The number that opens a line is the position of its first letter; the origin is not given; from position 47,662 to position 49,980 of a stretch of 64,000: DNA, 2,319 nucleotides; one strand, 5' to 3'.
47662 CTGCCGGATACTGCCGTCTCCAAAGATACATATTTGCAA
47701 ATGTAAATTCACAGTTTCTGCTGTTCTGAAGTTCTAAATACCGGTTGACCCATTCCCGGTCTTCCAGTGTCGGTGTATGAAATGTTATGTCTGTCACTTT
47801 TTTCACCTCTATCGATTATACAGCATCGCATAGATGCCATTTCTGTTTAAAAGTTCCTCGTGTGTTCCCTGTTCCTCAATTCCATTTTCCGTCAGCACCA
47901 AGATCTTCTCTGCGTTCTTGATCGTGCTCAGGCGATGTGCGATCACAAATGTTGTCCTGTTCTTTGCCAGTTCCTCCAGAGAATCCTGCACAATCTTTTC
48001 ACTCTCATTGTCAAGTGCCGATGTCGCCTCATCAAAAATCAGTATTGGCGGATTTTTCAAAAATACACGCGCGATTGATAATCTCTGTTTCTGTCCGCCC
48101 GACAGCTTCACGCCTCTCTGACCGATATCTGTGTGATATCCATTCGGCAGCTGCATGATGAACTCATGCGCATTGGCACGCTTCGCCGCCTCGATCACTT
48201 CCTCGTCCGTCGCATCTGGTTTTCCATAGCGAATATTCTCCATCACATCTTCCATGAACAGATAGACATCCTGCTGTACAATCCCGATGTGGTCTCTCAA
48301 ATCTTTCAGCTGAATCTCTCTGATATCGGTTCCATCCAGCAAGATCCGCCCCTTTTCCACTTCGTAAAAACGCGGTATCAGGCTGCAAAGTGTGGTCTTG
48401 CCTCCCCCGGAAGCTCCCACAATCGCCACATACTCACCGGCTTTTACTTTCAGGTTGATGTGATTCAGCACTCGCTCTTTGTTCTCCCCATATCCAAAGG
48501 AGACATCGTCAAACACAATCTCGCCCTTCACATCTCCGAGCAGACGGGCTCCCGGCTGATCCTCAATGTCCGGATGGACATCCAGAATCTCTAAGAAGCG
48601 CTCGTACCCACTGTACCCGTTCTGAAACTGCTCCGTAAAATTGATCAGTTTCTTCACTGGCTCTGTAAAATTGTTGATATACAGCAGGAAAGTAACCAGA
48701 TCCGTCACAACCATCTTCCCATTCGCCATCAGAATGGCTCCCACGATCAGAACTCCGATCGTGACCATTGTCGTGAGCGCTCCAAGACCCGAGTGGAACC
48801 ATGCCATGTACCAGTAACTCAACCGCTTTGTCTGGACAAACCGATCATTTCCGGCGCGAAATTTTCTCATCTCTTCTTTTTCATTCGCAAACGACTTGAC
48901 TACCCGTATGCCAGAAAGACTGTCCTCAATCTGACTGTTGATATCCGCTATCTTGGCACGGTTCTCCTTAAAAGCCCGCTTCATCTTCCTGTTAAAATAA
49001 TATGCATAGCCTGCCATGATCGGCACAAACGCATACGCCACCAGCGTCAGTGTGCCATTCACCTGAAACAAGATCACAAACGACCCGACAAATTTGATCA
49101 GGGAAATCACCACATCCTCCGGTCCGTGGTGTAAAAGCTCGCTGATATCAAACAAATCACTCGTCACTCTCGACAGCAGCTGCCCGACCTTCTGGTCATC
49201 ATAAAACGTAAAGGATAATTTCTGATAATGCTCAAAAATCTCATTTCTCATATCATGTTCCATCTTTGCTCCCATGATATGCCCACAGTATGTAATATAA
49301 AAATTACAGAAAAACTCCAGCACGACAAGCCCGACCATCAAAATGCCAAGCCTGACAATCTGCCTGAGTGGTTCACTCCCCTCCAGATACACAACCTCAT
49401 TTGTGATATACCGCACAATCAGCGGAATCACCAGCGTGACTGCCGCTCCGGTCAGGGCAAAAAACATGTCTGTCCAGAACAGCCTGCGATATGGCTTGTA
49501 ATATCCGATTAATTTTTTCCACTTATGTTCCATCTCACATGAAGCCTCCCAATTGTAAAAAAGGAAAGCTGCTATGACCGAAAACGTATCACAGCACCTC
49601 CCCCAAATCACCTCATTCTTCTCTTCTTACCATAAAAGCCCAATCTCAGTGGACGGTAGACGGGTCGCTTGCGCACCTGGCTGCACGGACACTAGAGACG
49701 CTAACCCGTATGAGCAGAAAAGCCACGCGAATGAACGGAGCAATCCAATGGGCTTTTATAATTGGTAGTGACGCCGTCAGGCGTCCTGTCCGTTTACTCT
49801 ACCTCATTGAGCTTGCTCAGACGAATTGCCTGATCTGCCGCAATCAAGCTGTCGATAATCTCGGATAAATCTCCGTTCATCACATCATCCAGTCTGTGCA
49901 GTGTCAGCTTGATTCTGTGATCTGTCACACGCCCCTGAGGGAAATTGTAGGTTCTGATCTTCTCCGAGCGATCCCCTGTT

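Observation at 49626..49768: Short intergenic repeat family: one complete about 143-bp copy with terminal inverted repeats, two 3'-partial copies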

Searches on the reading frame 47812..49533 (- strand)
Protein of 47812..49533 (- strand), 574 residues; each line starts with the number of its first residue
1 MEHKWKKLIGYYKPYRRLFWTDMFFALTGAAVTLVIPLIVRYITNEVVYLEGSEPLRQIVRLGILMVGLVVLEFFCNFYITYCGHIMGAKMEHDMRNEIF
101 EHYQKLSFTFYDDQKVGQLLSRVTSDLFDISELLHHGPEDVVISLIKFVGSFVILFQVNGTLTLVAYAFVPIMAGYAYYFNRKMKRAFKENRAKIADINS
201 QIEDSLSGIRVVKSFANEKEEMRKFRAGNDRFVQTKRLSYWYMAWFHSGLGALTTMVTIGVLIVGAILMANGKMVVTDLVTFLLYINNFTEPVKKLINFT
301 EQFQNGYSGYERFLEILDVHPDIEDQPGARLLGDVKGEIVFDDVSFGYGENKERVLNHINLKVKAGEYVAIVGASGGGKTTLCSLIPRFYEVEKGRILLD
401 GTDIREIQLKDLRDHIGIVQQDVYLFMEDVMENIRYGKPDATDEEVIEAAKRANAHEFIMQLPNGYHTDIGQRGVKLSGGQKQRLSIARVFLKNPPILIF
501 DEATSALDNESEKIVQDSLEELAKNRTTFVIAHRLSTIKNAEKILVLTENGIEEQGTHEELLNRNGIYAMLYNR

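Call 16: find_encoding_contigs(protein=window:47812-49533:-, flank=10000, max_places=10)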
Protein seq(574 aa) (574 aa): 6 contigs read that carry it; 6 places shown.
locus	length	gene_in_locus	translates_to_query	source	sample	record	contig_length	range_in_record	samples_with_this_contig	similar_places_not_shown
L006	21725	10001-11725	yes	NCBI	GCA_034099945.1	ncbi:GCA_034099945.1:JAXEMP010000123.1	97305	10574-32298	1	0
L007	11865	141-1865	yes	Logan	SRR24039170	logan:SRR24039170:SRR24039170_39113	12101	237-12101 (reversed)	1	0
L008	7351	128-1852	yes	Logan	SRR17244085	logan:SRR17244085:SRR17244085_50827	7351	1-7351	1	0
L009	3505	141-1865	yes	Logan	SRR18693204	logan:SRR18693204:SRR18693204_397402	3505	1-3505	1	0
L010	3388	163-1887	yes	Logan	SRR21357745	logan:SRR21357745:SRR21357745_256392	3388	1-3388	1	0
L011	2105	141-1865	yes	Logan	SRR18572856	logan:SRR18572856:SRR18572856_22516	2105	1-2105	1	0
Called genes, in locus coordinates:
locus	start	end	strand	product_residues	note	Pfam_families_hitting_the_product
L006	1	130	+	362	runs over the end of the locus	PF17853:GGDEF_2, PF13556:HTH_30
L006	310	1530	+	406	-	PF00595:PDZ (weak), PF13180:PDZ_2 (faint), PF17820:PDZ_6, PF03572:Peptidase_S41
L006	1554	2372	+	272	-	PF03979:Sigma70_r1_1 (weak), PF04539:Sigma70_r3 (faint), PF04542:Sigma70_r2 (weak)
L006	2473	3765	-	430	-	PF01595:CNNM, PF00571:CBS (weak), PF03471:CorC_HlyC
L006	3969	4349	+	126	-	PF12670:DUF3792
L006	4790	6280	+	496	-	PF07498:Rho_N (faint), PF07497:Rho_RNA_bind, PF00006:ATP-synt_ab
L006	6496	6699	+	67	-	PF01197:Ribosomal_L31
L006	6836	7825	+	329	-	PF07136:DUF1385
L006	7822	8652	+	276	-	PF17827:PrmC_N, PF05175:MTS, PF06325:PrmA, PF03602:Cons_hypoth95 (weak), PF13847:Methyltransf_31, PF08242:Methyltransf_12 (weak), PF13649:Methyltransf_25, PF07669:Eco57I (weak), +3 more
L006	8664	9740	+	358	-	PF03462:PCRF, PF00472:RF-1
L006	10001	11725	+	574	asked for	PF00664:ABC_membrane, PF00005:ABC_tran, PF02463:SMC_N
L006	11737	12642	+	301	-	PF09924:LPG_synthase_C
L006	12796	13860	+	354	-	PF00155:Aminotran_1_2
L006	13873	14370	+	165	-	PF06695:Sm_multidrug_ex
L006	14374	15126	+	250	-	PF05401:NodS, PF13489:Methyltransf_23, PF13847:Methyltransf_31, PF08241:Methyltransf_11, PF08242:Methyltransf_12, PF13649:Methyltransf_25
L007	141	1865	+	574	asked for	PF00664:ABC_membrane, PF00005:ABC_tran, PF02463:SMC_N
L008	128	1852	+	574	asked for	PF00664:ABC_membrane, PF00005:ABC_tran, PF02463:SMC_N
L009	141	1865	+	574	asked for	PF00664:ABC_membrane, PF00005:ABC_tran, PF02463:SMC_N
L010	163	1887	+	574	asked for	PF00664:ABC_membrane, PF00005:ABC_tran, PF02463:SMC_N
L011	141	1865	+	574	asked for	PF00664:ABC_membrane, PF00005:ABC_tran, PF02463:SMC_N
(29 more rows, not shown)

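Call 27: find_homologous_proteins(query=window:47812-49533:-, max_evalue=1e-100)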
Query seq(574 aa) (574 aa): 8000 proteins with E <= 1e-100 among 8000 candidates; the best 120 are listed.
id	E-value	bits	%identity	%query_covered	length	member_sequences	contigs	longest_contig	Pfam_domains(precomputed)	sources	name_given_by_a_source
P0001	0.0e+0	1292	100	100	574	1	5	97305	PF00005.34,PF02463.26,PF00664.29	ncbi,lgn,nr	ncbi:MAG: ABC transporter ATP-binding protein [Lachnospiraceae bacterium]|nr:ABC transporter ATP-bin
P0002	0.0e+0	1199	91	100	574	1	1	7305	PF00005.34,PF02463.26,PF00664.29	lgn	-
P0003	0.0e+0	1165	88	100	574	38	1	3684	PF00005.34,PF02463.26,PF00664.29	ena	-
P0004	0.0e+0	1046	80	100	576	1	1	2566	PF00005.34,PF02463.26,PF00664.29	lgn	-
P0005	0.0e+0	1041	79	100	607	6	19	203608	PF00005.34,PF02463.26,PF00664.29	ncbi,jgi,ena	jgi:ATP-binding cassette subfamily B protein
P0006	0.0e+0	1036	79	100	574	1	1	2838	PF00005.34,PF02463.26,PF00664.29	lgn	-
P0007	0.0e+0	1035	79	100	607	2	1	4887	PF00005.34,PF02463.26,PF00664.29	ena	-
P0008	0.0e+0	1027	78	100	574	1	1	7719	PF00005.34,PF02463.26,PF00664.29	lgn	-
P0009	0.0e+0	1014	77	100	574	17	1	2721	PF00005.34,PF02463.26,PF00664.29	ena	-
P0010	0.0e+0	1013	78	100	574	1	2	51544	PF00005.34,PF02463.26,PF00664.29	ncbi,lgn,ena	-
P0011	0.0e+0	1012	78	100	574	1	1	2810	PF00005.34,PF02463.26,PF00664.29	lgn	-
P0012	0.0e+0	1012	78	100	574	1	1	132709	PF00005.34,PF02463.26,PF00664.29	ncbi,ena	-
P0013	0.0e+0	1011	77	100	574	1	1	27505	PF00005.34,PF02463.26,PF00664.29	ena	-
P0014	0.0e+0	1011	78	100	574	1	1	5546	PF00005.34,PF02463.26,PF00664.29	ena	-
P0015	0.0e+0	1010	78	100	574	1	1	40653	PF00005.34,PF02463.26,PF00664.29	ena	-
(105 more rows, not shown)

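Call 28: find_encoding_contigs(protein=P0002, flank=3000, max_places=3)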
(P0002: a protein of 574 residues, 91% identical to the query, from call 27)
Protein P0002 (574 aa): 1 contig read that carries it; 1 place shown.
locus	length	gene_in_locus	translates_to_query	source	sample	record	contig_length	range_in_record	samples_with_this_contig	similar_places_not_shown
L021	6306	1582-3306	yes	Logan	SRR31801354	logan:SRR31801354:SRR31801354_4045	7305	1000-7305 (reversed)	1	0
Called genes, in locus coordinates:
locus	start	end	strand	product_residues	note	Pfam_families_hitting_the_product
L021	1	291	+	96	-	?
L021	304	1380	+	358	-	PF03462:PCRF, PF00472:RF-1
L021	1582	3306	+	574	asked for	PF00664:ABC_membrane, PF00005:ABC_tran, PF02463:SMC_N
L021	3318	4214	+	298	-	PF09924:LPG_synthase_C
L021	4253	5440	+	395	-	PF00155:Aminotran_1_2, PF00266:Aminotran_5 (weak), PF01053:Cys_Met_Meta_PP (weak)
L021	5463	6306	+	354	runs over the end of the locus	PF00155:Aminotran_1_2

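Call 29: find_encoding_contigs(protein=P0003, flank=3000, max_places=3)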
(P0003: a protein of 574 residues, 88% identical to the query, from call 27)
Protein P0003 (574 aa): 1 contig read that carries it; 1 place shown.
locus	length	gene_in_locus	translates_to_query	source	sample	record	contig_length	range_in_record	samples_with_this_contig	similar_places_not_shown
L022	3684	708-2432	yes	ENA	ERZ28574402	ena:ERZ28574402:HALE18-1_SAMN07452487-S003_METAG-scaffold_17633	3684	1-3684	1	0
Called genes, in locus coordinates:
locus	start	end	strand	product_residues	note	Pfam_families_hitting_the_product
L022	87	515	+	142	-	PF00472:RF-1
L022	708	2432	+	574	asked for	PF00664:ABC_membrane, PF00005:ABC_tran, PF02463:SMC_N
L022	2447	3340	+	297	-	PF09924:LPG_synthase_C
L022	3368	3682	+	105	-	?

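Call 30: find_encoding_contigs(protein=P0005, flank=3000, max_places=3)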
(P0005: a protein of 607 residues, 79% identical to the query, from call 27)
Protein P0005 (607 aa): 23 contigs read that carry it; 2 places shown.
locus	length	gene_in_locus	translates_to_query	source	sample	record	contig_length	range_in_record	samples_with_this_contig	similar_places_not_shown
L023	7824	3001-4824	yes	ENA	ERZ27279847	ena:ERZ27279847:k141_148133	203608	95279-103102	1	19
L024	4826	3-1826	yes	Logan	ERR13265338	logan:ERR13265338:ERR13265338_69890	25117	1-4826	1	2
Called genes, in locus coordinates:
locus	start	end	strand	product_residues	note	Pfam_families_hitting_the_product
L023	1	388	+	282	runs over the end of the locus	PF17827:PrmC_N, PF05175:MTS, PF13847:Methyltransf_31, PF08241:Methyltransf_11 (weak), PF13649:Methyltransf_25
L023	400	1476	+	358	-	PF03462:PCRF, PF00472:RF-1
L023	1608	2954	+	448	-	PF02878:PGM_PMM_I, PF02879:PGM_PMM_II, PF02880:PGM_PMM_III, PF00408:PGM_PMM_IV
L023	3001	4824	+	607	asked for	PF00664:ABC_membrane, PF02463:SMC_N, PF00005:ABC_tran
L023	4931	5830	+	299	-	PF09924:LPG_synthase_C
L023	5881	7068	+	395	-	PF00155:Aminotran_1_2, PF00266:Aminotran_5 (weak)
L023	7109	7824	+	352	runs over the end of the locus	PF00155:Aminotran_1_2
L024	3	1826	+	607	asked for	PF00664:ABC_membrane, PF02463:SMC_N, PF00005:ABC_tran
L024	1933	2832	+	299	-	PF09924:LPG_synthase_C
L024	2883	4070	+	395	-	PF00155:Aminotran_1_2, PF00266:Aminotran_5 (weak)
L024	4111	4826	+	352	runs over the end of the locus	PF00155:Aminotran_1_2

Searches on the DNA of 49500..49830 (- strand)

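Call 6: search_rna_families(source=window, start=49500, end=49830, threshold=evalue, max_evalue=10, show_alignments=3)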
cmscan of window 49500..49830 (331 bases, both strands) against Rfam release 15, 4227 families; matches with E-value up to 10: 3.
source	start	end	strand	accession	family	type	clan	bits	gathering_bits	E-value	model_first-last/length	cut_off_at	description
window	49755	49791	+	RF01343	CRISPR-DR33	Gene; CRISPR;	-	14.2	39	4.1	1-37/37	no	CRISPR RNA direct repeat element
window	49558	49607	-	RF00248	mir-148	Gene; miRNA;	-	12.9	53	8.1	1-74/74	no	mir-148/mir-152 microRNA precursor family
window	49805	49822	-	RF02174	SMAD5-AS1_2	Gene; lncRNA;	-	11.2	50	1.5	112-129/129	no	SMAD5 antisense RNA 1 conserved region 2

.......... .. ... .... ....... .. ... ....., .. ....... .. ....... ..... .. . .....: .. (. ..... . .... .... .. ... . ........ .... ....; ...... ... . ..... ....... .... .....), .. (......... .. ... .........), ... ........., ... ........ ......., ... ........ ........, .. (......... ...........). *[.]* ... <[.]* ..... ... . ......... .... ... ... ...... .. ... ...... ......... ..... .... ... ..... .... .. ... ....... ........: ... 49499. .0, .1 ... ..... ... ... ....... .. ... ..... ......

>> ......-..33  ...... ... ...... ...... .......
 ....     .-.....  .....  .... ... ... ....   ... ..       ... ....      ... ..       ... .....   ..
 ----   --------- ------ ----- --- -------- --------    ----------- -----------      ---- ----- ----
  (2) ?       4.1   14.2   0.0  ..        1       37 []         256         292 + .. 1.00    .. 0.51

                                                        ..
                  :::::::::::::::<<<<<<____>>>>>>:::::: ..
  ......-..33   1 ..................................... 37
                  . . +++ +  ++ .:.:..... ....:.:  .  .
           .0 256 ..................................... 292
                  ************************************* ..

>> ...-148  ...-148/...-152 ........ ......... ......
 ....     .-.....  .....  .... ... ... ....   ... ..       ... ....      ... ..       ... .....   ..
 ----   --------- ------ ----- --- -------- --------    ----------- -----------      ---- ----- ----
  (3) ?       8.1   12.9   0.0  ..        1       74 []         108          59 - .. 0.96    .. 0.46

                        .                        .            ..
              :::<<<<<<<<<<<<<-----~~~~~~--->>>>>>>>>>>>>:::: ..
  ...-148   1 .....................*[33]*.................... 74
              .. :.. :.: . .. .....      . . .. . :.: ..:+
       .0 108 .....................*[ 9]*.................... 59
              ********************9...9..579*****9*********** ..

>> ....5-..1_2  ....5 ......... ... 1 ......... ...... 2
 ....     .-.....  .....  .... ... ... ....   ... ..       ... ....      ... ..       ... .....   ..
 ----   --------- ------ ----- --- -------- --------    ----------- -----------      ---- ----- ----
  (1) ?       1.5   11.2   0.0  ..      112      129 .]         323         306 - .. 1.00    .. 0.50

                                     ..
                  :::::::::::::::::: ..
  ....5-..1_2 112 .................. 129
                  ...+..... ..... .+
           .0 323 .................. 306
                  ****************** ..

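Call 33: search_dna_similar(query=window:49590-49800:-, collection=plasmids, mode=distant, max_evalue=0.01)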
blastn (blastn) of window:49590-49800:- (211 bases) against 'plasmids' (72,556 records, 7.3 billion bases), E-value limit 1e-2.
No match.

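Call 51: search_dna_similar(query=window:49590-49800:-, collection=phages, mode=distant, max_evalue=0.01)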
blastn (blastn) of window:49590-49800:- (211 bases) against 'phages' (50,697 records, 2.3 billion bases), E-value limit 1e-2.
No match.

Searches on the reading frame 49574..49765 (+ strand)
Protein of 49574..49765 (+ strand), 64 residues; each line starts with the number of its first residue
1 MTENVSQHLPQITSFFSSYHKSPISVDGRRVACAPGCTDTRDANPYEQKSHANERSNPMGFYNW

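Call 59: search_protein_representatives(protein=window:49574-49765:+)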
Query: 64 residues. Proteins with E-value up to 0.001 (for the whole library): 0; up to 1e-10: 0; up to 1e-30: 0. The best 0 are listed.
